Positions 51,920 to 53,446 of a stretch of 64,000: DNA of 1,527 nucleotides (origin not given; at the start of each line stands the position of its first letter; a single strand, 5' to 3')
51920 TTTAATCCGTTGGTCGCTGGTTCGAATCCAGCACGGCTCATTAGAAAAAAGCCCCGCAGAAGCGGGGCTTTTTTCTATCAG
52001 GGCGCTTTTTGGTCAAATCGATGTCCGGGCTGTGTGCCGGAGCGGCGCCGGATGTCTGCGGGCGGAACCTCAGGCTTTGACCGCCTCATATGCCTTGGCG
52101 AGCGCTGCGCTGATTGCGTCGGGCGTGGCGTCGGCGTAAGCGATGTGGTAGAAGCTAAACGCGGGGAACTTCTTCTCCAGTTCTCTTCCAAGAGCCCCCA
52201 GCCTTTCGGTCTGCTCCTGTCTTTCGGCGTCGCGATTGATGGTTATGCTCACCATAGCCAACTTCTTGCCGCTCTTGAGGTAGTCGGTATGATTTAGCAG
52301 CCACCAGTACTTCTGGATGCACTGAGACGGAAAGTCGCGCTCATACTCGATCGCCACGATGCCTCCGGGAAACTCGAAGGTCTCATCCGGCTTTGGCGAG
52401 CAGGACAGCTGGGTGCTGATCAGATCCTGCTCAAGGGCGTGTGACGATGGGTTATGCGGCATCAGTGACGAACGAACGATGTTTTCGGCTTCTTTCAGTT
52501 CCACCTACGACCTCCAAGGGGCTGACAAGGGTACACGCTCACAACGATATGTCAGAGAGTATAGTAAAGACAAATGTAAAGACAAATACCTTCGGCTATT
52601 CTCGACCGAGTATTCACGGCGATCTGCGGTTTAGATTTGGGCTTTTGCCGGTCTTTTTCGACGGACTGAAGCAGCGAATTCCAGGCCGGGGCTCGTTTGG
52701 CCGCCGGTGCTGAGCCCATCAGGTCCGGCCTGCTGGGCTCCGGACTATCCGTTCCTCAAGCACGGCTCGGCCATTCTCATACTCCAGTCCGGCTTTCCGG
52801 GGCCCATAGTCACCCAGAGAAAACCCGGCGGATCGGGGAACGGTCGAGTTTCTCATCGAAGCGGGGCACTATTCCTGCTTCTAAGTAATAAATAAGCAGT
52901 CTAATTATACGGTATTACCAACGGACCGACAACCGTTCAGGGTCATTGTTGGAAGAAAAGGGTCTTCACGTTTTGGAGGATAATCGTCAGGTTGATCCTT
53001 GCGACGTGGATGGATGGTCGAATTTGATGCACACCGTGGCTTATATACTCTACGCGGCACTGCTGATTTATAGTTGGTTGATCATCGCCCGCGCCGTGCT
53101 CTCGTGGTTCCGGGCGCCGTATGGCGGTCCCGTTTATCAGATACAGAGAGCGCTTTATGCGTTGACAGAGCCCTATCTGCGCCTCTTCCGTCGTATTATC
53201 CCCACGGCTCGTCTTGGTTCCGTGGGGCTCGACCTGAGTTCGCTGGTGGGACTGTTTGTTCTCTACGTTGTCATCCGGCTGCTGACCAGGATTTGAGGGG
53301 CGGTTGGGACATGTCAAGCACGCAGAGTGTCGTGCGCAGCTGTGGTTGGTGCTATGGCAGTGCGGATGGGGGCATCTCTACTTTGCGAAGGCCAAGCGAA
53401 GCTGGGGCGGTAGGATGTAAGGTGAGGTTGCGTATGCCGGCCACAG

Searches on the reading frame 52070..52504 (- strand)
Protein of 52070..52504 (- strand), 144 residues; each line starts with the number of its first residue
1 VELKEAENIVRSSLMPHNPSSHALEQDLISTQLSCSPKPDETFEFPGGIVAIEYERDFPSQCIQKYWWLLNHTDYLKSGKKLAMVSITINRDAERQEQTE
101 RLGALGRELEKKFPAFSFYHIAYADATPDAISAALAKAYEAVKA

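Call 3: search_protein_families(library=pfam, proteins=[window:52070-52504:-])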
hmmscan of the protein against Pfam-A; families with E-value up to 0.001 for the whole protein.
window:52070-52504:- (144 aa): 0 families

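Call 37: search_protein_families(library=pfam, proteins=[window:52070-52504:-], max_evalue=0.01)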
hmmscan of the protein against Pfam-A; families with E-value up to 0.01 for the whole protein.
window:52070-52504:- (144 aa): 0 families

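Call 73: search_protein_families(library=padloc, proteins=[window:52070-52504:-], max_evalue=0.01)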
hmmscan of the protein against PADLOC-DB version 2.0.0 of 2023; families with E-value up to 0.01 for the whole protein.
window:52070-52504:- (144 aa): 0 families
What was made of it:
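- Tried and rejected: PADLOC gave no defence-system match for the ARH, ARPP-1, orf144 or orf129 (call 73).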

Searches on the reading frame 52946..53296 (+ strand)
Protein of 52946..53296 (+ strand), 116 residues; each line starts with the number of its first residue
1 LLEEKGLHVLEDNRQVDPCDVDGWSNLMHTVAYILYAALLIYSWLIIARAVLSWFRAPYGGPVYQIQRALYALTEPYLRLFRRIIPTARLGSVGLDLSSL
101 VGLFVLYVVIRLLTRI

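Call 3: search_protein_families(library=pfam, proteins=[window:52946-53296:+])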
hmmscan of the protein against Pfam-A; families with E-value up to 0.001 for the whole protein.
window:52946-53296:+ (116 aa): 1 family
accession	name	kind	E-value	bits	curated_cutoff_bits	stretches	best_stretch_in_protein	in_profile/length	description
PF02325.22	YGGT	-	1.5e-21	77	27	1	38-113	3-70/70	YGGT family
